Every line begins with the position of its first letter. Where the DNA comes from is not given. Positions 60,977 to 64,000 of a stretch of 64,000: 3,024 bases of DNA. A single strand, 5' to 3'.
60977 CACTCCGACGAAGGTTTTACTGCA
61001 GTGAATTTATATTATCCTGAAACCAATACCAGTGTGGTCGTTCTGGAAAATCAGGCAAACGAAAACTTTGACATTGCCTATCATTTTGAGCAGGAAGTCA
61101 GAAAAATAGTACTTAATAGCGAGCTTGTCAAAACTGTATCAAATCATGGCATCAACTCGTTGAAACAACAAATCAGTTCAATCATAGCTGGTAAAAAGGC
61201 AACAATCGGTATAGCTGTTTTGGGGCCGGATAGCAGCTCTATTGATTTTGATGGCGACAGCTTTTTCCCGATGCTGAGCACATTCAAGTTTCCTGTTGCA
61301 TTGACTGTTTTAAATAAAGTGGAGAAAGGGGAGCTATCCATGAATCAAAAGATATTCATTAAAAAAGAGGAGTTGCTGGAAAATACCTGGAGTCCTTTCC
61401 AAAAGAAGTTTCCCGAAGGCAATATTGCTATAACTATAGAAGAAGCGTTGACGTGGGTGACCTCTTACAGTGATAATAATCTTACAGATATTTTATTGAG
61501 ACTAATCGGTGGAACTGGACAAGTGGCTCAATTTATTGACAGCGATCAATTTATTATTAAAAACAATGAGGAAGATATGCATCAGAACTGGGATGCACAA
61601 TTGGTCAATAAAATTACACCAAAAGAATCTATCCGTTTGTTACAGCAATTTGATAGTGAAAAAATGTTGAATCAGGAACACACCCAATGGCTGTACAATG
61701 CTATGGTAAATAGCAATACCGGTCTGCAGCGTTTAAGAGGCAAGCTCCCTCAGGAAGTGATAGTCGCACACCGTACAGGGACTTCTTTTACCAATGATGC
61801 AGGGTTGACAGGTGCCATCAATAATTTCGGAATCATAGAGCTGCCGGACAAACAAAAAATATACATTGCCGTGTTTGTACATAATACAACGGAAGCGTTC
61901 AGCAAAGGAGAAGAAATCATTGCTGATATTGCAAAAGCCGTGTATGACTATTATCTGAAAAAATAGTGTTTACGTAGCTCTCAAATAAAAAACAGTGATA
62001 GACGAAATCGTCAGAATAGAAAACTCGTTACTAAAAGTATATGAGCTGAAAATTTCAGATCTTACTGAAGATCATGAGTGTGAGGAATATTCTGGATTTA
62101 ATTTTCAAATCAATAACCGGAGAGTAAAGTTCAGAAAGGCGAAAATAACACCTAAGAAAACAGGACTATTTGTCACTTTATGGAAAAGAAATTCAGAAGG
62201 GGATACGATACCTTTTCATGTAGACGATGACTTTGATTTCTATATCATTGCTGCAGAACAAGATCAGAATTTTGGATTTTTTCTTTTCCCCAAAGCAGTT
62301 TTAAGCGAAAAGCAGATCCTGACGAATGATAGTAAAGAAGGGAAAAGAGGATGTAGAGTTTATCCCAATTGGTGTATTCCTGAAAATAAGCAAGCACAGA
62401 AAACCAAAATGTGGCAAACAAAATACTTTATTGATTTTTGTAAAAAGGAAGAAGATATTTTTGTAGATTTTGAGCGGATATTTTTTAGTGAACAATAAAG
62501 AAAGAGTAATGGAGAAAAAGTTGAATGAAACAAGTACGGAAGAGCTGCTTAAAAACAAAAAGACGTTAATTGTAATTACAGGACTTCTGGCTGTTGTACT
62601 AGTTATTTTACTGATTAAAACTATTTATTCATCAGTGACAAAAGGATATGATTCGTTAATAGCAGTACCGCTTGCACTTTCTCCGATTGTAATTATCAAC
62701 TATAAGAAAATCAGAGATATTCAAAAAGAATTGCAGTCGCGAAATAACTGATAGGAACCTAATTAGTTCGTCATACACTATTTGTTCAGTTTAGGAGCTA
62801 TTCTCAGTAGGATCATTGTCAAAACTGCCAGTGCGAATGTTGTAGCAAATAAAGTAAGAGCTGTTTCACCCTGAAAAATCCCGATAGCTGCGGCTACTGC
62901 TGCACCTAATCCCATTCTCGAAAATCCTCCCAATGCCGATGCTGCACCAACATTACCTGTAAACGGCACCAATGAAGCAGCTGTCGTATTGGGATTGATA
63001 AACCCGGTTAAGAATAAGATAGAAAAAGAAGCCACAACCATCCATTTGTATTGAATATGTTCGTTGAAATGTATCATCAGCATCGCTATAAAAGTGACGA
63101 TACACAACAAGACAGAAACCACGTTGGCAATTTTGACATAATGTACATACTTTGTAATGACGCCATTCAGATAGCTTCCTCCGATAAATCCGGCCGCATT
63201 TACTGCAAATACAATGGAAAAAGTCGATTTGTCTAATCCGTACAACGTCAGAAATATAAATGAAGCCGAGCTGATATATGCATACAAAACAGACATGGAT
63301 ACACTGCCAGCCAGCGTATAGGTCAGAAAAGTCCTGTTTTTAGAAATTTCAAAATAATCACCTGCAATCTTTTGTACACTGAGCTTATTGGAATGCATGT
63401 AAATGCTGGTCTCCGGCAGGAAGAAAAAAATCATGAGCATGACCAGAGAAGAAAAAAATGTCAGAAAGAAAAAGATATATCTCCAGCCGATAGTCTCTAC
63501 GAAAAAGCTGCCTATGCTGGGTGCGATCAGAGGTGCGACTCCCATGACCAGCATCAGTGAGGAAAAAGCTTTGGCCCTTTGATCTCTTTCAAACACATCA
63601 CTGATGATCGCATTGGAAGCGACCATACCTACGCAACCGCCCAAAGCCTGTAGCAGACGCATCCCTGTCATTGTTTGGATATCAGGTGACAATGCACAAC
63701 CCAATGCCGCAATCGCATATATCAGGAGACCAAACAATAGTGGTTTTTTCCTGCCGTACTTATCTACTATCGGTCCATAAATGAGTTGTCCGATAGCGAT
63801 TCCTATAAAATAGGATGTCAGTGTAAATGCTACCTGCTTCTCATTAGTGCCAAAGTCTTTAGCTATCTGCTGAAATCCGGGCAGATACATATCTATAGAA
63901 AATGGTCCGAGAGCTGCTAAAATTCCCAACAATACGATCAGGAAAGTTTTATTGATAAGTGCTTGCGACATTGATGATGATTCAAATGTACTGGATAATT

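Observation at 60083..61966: Two-active-site fusion: class C-like serine hydrolase plus class A beta-lactamase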

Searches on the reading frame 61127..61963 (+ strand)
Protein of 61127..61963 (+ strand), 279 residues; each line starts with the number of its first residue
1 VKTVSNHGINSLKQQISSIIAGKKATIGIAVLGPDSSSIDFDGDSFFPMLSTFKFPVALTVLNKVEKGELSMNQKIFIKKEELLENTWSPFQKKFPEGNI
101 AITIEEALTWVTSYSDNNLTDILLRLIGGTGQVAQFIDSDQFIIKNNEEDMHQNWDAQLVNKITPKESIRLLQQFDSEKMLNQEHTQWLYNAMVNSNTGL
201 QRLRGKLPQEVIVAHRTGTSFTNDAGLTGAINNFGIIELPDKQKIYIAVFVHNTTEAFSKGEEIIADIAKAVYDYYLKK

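Call 5: search_protein_families(library=ncbifam, proteins=[window:61127-61963:+], max_evalue=0.01)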
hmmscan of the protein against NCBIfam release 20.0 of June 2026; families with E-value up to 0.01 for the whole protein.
window:61127-61963:+ (279 aa): 101 families (the best 25 are shown)
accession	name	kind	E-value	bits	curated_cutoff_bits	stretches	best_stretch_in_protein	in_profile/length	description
NF040609.1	blaRASA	exception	8.3e-118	392.8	600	1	9-278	26-294/295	RASA family extended-spectrum class A beta-lactamase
NF012099.1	SubclassA2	equivalog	3.5e-93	311.7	320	1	12-279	2-273/275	class A beta-lactamase, subclass A2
NF000447.2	bla-A_Chryseo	exception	9.5e-82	274.5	510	1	10-277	20-291/292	CGA/CIA family class A beta-lactamase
NF033103.1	bla_class_A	equivalog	1.3e-74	250.6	200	1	15-275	1-256/257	class A beta-lactamase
NF000298.2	blaTLA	exception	1.5e-74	250.8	640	1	5-278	29-306/309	TLA family extended-spectrum class A beta-lactamase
NF040467.1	blaRAA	exception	1.9e-70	237.3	590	1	12-277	22-289/290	RAA family extended-spectrum beta-lactamase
NF000446.2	blaCIA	exception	7.7e-68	228.5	640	1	11-276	21-290/292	CIA family extended-spectrum class A beta-lactamase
NF000390.2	blaVEB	exception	2.8e-64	217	670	1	5-279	21-299/299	VEB family extended-spectrum class A beta-lactamase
NF041445.1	blaRATA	exception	1.8e-62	211.2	660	1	9-277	25-300/302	RATA family class A beta-lactamase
NF000511.2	blaCME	exception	1.8e-61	207.9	600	1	4-279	16-296/299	CME family extended-spectrum class A beta-lactamase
NF033098.1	bla_CblA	exception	1.9e-59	201.2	625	1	6-274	21-293/296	CblA family class A beta-lactamase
NF000389.2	blaPER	exception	2.1e-58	197.9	650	1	11-279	30-301/308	PER family extended-spectrum class A beta-lactamase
NF033102.1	bla_CepA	exception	7.2e-48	163.1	660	1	11-276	26-295/300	CepA family extended-spectrum class A beta-lactamase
NF045651.1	blaMUN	exception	6.7e-46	157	640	1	11-275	21-287/290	MUN family extended-spectrum class A beta-lactamase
NF033100.1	bla_CfxA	exception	2.3e-35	122.2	625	1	10-277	42-315/319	CfxA family broad-spectrum class A beta-lactamase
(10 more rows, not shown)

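Call 10: search_solved_structures(query=window:61127-61963:+, max_evalue=0.001, show_alignments=2)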
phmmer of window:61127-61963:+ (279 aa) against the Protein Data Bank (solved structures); distinct sequences matched with E-value up to 0.001: 343 (the best 60 are shown).
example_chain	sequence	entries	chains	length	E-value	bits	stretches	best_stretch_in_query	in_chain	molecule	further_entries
6nvu_A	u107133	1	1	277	8.3e-70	238.5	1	8-278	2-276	Beta-lactamase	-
6nvt_A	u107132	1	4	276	1.1e-69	238.1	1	8-278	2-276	Beta-lactamase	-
6pq8_A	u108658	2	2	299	1.8e-69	237.4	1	7-278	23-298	Beta-lactamase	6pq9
5gs8_A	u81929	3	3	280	5.7e-67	229.2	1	8-278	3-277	Beta-lactamase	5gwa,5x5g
6v4w_A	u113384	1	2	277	2.7e-55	190.9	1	10-274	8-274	Beta-lactamase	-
5tfq_A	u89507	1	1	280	5.1e-55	190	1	11-275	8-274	Beta-lactamase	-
4d2o_A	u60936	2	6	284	8.7e-55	189.2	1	12-279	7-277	PER-2 BETA-LACTAMASE | Beta-lactamase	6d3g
6dgu_B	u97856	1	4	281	9.4e-55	189.1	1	12-279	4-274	Beta-lactamase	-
1e25_A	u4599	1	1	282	8.4e-54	186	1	12-279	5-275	EXTENDED-SPECTRUM BETA-LACTAMASE PER-1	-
8eo7_A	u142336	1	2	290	1.2e-26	97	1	5-277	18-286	beta-lactamase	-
8eo5_A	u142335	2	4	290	5.4e-26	94.9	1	5-277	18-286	LRA-5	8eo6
6ty6_A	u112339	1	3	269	1.4e-19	73.8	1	12-274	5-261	Beta lactamase (GNCA4-2)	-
5fqq_A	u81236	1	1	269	3.7e-19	72.5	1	12-273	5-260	GNCA4 LACTAMASE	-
6tww_A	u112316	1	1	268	3.7e-19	72.5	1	12-272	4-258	Beta-Lactamase (GNCA4)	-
5fqi_A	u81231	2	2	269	4e-19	72.3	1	12-272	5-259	GNCA4 LACTAMASE W229D AND F290W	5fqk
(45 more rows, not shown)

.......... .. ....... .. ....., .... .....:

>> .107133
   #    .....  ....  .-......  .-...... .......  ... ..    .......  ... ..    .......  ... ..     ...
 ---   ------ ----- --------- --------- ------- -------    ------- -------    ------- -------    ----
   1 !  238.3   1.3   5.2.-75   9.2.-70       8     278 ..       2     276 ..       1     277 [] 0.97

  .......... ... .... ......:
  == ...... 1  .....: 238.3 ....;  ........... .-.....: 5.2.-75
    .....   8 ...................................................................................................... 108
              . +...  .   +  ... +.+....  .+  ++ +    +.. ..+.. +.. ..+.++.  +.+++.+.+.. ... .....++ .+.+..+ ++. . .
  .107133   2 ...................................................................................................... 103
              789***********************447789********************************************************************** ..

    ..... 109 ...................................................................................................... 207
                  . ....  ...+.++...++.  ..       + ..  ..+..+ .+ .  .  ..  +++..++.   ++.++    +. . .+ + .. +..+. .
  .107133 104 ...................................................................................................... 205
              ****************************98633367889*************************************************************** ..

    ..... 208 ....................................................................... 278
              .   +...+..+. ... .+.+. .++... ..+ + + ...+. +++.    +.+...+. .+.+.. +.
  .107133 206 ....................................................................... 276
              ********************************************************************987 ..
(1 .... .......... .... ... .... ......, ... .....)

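Call 17: find_homologous_proteins(query=window:61127-61963:+)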
Query window:61127-61963:+ (279 aa): 1290 proteins with E <= 0.001 among 2105 candidates; the best 120 are listed.
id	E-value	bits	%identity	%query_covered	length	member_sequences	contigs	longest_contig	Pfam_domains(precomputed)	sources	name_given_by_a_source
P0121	1.9e-115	403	66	96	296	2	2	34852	PF13354.13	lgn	-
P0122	6.5e-115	401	65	96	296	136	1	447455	PF13354.13,PF00144.30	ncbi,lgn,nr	ncbi:class A beta-lactamase [Elizabethkingia anophelis]|nr:class A beta-lactamase [Elizabethkingia a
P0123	9.3e-115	401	65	96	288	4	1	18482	PF13354.13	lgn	-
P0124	5.1e-114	398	65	99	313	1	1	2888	PF13354.13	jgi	jgi:beta-lactamase class A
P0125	3.1e-113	396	65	96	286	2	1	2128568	PF13354.13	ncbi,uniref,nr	ncbi:class A beta-lactamase [Chryseobacterium shigense]|uniref:Beta-lactamase n=1 Tax=Chryseobacteri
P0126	5.3e-113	395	64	99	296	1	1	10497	PF13354.13,PF00144.30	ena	-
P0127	7.1e-113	394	65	96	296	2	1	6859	PF13354.13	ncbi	-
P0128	1.2e-112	394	63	97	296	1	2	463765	PF13354.13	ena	-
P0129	1.4e-112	394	65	96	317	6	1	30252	PF13354.13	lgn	-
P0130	2.3e-112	393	64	96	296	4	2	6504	PF13354.13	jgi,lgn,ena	-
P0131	3.6e-112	392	63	97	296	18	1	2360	PF13354.13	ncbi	-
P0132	3.8e-112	392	65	96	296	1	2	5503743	PF13354.13,PF00144.30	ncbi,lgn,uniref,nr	ncbi:beta-lactamase class A [Chryseobacterium sp. StRB126]|uniref:class A beta-lactamase n=1 Tax=Chr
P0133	3.9e-112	392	63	97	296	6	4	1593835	PF13354.13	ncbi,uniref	ncbi:class A beta-lactamase [Chryseobacterium arthrosphaerae]|uniref:class A beta-lactamase n=1 Tax=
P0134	4.4e-112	392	64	96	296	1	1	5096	PF13354.13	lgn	-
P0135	9.3e-112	391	65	96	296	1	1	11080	PF13354.13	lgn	-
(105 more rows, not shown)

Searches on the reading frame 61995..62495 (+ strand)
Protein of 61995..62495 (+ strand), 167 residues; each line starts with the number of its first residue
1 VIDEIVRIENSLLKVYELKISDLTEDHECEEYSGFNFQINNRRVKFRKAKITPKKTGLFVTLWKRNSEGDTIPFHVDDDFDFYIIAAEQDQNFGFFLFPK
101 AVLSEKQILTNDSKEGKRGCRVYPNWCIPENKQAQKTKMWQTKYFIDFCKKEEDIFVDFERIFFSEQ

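Call 32: search_protein_families(library=ncbifam, proteins=[window:61995-62495:+], max_evalue=0.00001)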
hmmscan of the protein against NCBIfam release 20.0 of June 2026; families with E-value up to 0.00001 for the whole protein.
window:61995-62495:+ (167 aa): 0 families

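Call 33: search_protein_families(library=pfam, proteins=[window:61995-62495:+], max_evalue=0.001)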
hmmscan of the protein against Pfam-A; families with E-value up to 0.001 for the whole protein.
window:61995-62495:+ (167 aa): 1 family
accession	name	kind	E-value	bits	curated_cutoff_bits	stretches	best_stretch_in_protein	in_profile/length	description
PF08877.16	MepB-like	-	1.3e-48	164.2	27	1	28-147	3-122/122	MepB-like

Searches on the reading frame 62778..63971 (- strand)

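Call 32: search_protein_families(library=ncbifam, proteins=[window:62778-63971:-], max_evalue=0.00001)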
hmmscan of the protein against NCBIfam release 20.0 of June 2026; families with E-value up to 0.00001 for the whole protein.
window:62778-63971:- (397 aa): 50 families (the best 25 are shown)
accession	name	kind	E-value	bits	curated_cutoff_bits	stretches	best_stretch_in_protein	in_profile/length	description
TIGR00710.1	efflux_Bcr_CflA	subfamily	7.7e-87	292.2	200.9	1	9-389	4-381/385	Bcr/CflA family efflux MFS transporter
NF008314.0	PRK11102.1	equivalog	5.8e-76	256.3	303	1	7-391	7-389/396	Bcr/CflA family multidrug efflux MFS transporter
NF053813.1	MFS_TcaB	equivalog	1.3e-69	234.9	475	1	9-392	5-385/396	putative multidrug effflux MFS transporter TcaB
NF008270.1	PRK11043.1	equivalog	5.9e-54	183.6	430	1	9-384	4-373/382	purine nucleoside transporter PunC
NF008654.0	PRK11652.1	equivalog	1.8e-47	162.1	479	1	7-389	6-382/397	multidrug efflux MFS transporter EmrD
NF033134.0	cmlA_floR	equivalog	3.9e-42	145.1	450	1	11-390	14-385/388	CmlA/FloR family chloramphenicol efflux MFS transporter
NF007782.0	PRK10473.1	subfamily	3.6e-38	131.6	417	1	10-392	4-377/394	MdtL family multidrug efflux MFS transporter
TIGR00880.1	2_A_01_02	superfamily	3.8e-36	124.3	131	1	53-188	2-141/141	multidrug resistance protein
NF041041.1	FslD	exception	4.8e-33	114.9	500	1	17-389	17-390/396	rhizoferrin import MFS transporter FslD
NF000509.1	efflux_CmlA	exception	7.2e-27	94.8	875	1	12-304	16-305/419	CmlA family chloramphenicol efflux MFS transporter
NF011931.1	PRK15402.1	subfamily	6.1e-25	87.9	439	1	25-389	24-389/401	MdfA family multidrug efflux MFS transporter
TIGR00711.1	efflux_EmrB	subfamily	7.7e-25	87.6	230.2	1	34-197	26-188/485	DHA2 family efflux MFS transporter permease subunit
NF052292.1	efflux_CraA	equivalog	2.3e-22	79.6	725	1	26-307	31-310/409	chloramphenicol efflux MFS transporter CraA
NF012203.0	cmlB1_MFS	exception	3e-22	79.4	900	1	13-382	17-382/407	chloramphenicol efflux MFS transporter CmlB1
NF000219.1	FloR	exception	3.4e-20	72.7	700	1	12-388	19-390/404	chloramphenicol/florfenicol efflux MFS transporter FloR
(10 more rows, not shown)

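Call 33: search_protein_families(library=pfam, proteins=[window:62778-63971:-], max_evalue=0.001)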
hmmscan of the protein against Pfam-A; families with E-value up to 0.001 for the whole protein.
window:62778-63971:- (397 aa): 2 families
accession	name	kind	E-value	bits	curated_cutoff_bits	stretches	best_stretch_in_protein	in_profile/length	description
PF07690.21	MFS_1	-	2.4e-47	162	33.4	1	16-360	2-346/347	Major Facilitator Superfamily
PF00083.30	Sugar_tr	-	7.5e-17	61.8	22.3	1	42-196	43-202/452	Sugar (and other) transporter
